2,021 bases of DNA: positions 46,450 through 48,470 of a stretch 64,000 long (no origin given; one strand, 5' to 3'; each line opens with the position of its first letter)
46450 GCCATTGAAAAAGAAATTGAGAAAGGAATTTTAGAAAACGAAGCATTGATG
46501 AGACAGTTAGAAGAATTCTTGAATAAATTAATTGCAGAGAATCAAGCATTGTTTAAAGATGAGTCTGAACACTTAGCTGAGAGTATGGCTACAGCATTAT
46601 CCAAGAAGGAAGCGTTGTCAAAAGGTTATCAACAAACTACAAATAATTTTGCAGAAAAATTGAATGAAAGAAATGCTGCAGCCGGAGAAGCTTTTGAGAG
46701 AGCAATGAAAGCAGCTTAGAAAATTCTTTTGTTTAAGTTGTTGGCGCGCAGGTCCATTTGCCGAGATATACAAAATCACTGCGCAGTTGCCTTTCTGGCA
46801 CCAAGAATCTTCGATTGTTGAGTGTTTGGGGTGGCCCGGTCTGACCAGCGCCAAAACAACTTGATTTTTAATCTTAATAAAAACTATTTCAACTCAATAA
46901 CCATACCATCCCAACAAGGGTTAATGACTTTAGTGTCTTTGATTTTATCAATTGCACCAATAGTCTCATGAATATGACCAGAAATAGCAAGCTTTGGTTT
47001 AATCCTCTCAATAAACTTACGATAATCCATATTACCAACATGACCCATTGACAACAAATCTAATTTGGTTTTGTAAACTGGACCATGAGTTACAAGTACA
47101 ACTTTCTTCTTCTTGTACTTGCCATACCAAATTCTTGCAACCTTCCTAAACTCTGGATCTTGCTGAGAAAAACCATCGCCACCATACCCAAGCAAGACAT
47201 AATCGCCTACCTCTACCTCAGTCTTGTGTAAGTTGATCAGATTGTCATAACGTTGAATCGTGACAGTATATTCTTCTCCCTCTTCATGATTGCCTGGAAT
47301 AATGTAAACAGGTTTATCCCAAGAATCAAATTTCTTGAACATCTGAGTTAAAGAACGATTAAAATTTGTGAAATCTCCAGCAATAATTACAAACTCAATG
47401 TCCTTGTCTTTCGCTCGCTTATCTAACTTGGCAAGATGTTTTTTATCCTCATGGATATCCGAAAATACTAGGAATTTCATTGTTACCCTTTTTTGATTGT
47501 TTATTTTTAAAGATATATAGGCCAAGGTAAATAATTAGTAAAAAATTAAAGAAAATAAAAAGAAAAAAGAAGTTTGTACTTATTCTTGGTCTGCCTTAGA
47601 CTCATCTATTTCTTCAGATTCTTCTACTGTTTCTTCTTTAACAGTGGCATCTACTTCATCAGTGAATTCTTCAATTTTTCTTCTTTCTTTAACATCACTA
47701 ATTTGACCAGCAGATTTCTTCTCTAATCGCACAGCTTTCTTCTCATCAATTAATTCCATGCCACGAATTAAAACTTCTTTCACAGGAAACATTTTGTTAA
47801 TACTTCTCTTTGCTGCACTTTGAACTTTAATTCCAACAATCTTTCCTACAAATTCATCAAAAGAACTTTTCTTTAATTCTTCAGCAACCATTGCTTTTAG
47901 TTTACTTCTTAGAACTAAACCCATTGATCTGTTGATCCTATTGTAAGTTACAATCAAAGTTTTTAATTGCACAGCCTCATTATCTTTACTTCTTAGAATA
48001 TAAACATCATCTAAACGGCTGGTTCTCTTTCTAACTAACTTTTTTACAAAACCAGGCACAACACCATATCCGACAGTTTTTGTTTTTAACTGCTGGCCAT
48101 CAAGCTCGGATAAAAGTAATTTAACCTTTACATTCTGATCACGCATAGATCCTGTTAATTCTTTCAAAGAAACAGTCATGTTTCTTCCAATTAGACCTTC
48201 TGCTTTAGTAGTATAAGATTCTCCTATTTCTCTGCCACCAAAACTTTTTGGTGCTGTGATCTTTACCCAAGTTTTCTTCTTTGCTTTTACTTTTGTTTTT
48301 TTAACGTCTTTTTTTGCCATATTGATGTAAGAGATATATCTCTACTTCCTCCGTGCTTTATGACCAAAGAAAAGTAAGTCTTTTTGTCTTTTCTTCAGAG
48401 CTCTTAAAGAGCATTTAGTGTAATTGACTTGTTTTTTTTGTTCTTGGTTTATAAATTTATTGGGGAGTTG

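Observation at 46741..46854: Second family of GC-rich elements with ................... ends (46741-46854 and 62607-62737)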

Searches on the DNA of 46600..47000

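Call 31: search_rna_families(source=window, start=46600, end=47000, threshold=evalue, max_evalue=10)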
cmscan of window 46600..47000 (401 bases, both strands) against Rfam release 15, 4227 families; matches with E-value up to 10: 3.
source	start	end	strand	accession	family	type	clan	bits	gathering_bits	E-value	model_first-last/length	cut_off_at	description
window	46600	46693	-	RF02110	DLEU2_6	Gene; lncRNA;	-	16.1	60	1.3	1-91/135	3'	Deleted in lymphocytic leukemia 2 conserved region 6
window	46602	46689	-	RF01934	bxd_6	Gene; lncRNA;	-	13.8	50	4.5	1-93/93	no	Bithoraxoid conserved region 6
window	46718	46760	-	RF00032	Histone3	Cis-reg;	-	12.1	34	4.5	1-46/46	no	Histone 3' UTR stem-loop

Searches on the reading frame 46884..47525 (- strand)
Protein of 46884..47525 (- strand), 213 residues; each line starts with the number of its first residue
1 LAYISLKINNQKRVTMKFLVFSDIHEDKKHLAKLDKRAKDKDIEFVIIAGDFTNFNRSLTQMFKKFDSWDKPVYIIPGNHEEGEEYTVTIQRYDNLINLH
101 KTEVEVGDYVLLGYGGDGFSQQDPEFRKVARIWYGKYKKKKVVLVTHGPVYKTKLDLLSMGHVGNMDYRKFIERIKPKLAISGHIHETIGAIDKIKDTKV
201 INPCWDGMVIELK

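Call 16: search_protein_families(library=pfam, proteins=[window:46884-47525:-])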
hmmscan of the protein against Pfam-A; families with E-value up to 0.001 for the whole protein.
window:46884-47525:- (213 aa): 3 families
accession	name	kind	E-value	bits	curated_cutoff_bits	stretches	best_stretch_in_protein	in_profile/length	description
PF00149.33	Metallophos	-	4.1e-21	76.7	21.5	1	16-187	1-190/191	Calcineurin-like phosphoesterase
PF12850.12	Metallophos_2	-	1.9e-13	51.2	27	1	16-203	1-132/154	Calcineurin-like phosphoesterase superfamily domain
PF14582.11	Metallophos_3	-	1.2e-07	31.8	28.2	1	59-203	78-236/259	Metallophosphoesterase, calcineurin superfamily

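Call 22: find_homologous_proteins(query=window:46887-47480:-, max_evalue=1e-10)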
Query seq(198 aa) (198 aa): 227 proteins with E <= 1e-10 among 290 candidates; the best 120 are listed.
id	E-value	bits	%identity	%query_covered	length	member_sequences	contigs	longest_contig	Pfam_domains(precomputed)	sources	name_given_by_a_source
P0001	2.1e-130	450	100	100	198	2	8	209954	PF12850.13,PF00149.34,PF14582.12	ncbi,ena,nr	ncbi:hypothetical protein CL619_01110 [archaeon]|nr:hypothetical protein [archaeon]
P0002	6.7e-114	396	83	100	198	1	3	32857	PF12850.13,PF00149.34,PF14582.12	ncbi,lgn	-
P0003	1.1e-105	370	78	100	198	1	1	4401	PF12850.13,PF00149.34,PF14582.12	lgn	-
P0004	1.5e-101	356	76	100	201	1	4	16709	PF12850.13,PF00149.34,PF14582.12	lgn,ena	-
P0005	1.5e-98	346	74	100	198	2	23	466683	PF12850.13,PF00149.34,PF14582.12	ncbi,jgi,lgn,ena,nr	ncbi:hypothetical protein HOA92_03550 [archaeon]|jgi:uncharacterized protein|nr:hypothetical protein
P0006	4.8e-98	345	72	100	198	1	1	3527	PF12850.13,PF00149.34,PF14582.12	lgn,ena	-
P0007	4.2e-93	329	71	100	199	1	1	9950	PF12850.13,PF00149.34,PF14582.12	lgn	-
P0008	4.1e-85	302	66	99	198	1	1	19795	PF12850.13,PF00149.34,PF14582.12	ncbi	-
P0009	9.6e-81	288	62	100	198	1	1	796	PF12850.13,PF00149.34,PF14582.12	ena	-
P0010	2.0e-80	287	65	99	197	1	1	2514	PF12850.13,PF00149.34,PF14582.12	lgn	-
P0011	1.2e-79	285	64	100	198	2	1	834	PF12850.13,PF00149.34,PF14582.12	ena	-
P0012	2.9e-78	280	62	99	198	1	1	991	PF12850.13,PF00149.34,PF14582.12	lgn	-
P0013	3.2e-77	277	64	100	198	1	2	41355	PF12850.13,PF00149.34,PF14582.12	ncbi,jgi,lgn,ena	-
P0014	1.0e-76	275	62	99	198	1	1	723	PF12850.13,PF00149.34,PF14582.12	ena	-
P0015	1.4e-76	275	61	99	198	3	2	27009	PF12850.13,PF00149.34,PF14582.12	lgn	-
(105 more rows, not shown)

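Call 24: find_encoding_contigs(protein=P0002, flank=10000, max_places=3)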
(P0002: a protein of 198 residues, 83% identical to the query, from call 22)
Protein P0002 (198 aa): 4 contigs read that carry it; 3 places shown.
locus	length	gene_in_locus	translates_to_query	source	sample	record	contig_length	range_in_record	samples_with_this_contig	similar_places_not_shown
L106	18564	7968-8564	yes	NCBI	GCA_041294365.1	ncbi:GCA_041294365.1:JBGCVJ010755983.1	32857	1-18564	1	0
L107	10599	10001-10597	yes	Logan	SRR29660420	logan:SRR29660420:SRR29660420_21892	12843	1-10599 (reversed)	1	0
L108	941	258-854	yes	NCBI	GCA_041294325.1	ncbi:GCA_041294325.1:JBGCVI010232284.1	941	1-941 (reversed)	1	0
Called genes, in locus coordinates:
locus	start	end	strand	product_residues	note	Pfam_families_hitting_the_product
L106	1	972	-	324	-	?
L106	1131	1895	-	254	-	PF13230:GATase_4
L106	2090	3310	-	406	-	-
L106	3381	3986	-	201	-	PF11814:DUF3335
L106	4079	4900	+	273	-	PF04951:Peptidase_M55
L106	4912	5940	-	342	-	PF02955:GSH-S_ATP (weak)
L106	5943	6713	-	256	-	PF01177:Asp_Glu_race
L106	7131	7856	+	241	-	PF01015:Ribosomal_S3Ae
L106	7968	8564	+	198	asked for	PF00149:Metallophos, PF12850:Metallophos_2, PF14582:Metallophos_3 (weak)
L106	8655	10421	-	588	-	-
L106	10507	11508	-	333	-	PF08068:DKCLD, PF21238:Pus10_C, PF01509:TruB_N, PF16198:TruB_C_2, PF01472:PUA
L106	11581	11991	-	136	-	PF01198:Ribosomal_L31e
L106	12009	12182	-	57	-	-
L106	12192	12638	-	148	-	PF01090:Ribosomal_S19e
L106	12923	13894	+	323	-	PF01933:CofD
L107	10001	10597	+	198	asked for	PF00149:Metallophos, PF12850:Metallophos_2, PF14582:Metallophos_3 (weak)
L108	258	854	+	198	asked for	PF00149:Metallophos, PF12850:Metallophos_2, PF14582:Metallophos_3 (weak)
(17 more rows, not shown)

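Call 25: find_encoding_contigs(protein=P0005, flank=10000, max_places=3)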
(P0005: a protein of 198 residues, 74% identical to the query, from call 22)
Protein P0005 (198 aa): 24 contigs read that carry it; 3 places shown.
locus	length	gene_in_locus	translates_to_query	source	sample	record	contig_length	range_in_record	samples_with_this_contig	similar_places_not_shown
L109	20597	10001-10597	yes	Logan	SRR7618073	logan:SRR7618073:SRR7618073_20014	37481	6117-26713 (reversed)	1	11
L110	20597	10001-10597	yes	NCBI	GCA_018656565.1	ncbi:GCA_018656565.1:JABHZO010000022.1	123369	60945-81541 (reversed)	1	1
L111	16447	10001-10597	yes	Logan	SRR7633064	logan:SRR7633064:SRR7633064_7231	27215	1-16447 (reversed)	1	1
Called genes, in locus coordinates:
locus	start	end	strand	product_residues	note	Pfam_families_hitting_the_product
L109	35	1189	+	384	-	PF00483:NTP_transferase, PF01128:IspD (weak), PF12804:NTP_transf_3, PF24894:Hexapep_GlmU (faint), PF00132:Hexapep (faint), PF25087:GMPPB_C, PF25084:LbH_EIF2B, PF25247:LbH_GLGC (weak)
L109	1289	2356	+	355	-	-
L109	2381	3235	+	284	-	-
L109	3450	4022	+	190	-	PF01997:Translin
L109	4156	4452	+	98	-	-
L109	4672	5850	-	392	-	PF06966:DUF1295 (weak), PF04140:ICMT (weak), PF04191:PEMT (weak)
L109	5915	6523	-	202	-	PF11814:DUF3335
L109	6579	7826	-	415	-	-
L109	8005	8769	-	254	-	-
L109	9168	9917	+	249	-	PF01015:Ribosomal_S3Ae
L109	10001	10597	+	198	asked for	PF00149:Metallophos, PF12850:Metallophos_2, PF14582:Metallophos_3 (weak)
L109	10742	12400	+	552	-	PF13098:Thioredoxin_2 (weak), PF13462:Thioredoxin_4, PF01323:DSBA, PF13473:Cupredoxin_1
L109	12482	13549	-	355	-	-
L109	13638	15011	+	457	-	PF01336:tRNA_anti-codon, PF00152:tRNA-synt_2, PF01409:tRNA-synt_2d (faint)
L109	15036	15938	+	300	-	PF19656:DUF6159, PF24400:DUF7544 (weak), PF25231:DUF7847 (weak)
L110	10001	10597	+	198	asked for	PF00149:Metallophos, PF12850:Metallophos_2, PF14582:Metallophos_3 (weak)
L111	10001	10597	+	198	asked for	PF00149:Metallophos, PF12850:Metallophos_2, PF14582:Metallophos_3 (weak)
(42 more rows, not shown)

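Call 44: find_encoding_contigs(protein=P0003, flank=10000, max_places=4)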
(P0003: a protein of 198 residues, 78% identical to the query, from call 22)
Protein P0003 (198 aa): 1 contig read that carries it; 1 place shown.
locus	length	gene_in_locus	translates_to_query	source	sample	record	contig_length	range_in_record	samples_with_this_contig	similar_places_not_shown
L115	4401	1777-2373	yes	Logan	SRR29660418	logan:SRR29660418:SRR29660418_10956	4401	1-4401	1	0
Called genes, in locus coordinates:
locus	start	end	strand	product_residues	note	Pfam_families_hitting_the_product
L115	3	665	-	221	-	?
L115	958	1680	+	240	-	PF01015:Ribosomal_S3Ae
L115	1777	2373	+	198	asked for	PF00149:Metallophos, PF12850:Metallophos_2, PF14582:Metallophos_3 (faint)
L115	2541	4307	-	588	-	-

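Call 45: find_encoding_contigs(protein=P0004, flank=10000, max_places=4)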
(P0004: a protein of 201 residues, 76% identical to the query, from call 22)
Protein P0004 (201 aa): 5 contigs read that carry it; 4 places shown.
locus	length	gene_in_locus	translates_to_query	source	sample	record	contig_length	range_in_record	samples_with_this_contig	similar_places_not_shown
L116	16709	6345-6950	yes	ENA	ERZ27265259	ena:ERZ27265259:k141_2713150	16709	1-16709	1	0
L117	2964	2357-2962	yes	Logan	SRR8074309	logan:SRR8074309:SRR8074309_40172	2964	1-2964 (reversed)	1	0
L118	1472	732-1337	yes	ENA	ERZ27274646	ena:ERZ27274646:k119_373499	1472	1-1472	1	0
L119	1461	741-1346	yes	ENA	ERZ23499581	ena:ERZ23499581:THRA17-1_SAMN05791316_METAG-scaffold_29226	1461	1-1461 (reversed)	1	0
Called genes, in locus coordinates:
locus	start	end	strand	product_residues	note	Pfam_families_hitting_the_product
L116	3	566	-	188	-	?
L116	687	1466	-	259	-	PF13230:GATase_4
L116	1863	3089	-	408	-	-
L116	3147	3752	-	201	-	PF11814:DUF3335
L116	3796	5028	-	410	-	PF04107:GCS2 (faint)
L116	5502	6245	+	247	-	PF01015:Ribosomal_S3Ae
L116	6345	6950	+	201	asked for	PF00149:Metallophos, PF12850:Metallophos_2, PF14582:Metallophos_3 (faint)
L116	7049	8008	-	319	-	PF08068:DKCLD, PF01509:TruB_N, PF21238:Pus10_C, PF16198:TruB_C_2, PF01472:PUA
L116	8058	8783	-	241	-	-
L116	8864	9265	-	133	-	PF01198:Ribosomal_L31e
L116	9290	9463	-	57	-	-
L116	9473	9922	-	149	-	PF01090:Ribosomal_S19e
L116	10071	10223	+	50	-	-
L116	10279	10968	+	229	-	-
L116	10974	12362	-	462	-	PF09471:Peptidase_M64 (faint)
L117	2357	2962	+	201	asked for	PF00149:Metallophos, PF12850:Metallophos_2, PF14582:Metallophos_3 (faint)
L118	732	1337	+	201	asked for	PF00149:Metallophos, PF12850:Metallophos_2, PF14582:Metallophos_3 (faint)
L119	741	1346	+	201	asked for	PF00149:Metallophos, PF12850:Metallophos_2, PF14582:Metallophos_3 (faint)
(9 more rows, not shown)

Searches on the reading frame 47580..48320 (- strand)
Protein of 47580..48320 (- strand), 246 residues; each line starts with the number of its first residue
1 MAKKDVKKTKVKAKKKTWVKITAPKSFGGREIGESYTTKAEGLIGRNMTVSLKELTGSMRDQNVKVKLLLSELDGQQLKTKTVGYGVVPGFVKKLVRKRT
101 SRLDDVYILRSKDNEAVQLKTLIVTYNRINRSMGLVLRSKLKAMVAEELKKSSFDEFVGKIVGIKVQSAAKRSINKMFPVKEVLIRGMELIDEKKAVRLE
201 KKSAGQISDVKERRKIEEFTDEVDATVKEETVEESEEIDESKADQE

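Call 16: search_protein_families(library=pfam, proteins=[window:47580-48320:-])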
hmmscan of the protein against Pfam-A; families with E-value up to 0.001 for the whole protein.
window:47580-48320:- (246 aa): 1 family
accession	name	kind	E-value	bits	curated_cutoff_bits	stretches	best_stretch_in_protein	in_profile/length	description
PF01015.23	Ribosomal_S3Ae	-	3e-37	128.5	29.3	1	6-192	3-189/191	Ribosomal S3Ae family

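Call 21: find_encoding_contigs(protein=window:47580-48320:-, flank=3000, max_places=10)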
Protein window:47580-48320:- (246 aa): 4 contigs read that carry it; 1 place shown.
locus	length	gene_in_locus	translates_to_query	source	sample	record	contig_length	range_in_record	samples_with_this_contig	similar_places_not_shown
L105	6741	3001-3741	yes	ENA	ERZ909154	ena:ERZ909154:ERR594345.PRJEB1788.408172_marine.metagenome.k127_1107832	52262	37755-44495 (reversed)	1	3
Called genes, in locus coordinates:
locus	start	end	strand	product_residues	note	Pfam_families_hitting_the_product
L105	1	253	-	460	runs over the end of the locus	PF02655:ATP-grasp_3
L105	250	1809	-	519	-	PF07969:Amidohydro_3, PF01979:Amidohydro_1, PF07969:Amidohydro_3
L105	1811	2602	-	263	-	PF01177:Asp_Glu_race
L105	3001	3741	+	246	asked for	PF01015:Ribosomal_S3Ae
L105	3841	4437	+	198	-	PF00149:Metallophos, PF12850:Metallophos_2, PF14582:Metallophos_3 (faint)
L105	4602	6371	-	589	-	-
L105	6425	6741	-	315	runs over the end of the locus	PF08068:DKCLD, PF01509:TruB_N, PF21238:Pus10_C, PF16198:TruB_C_2, PF01472:PUA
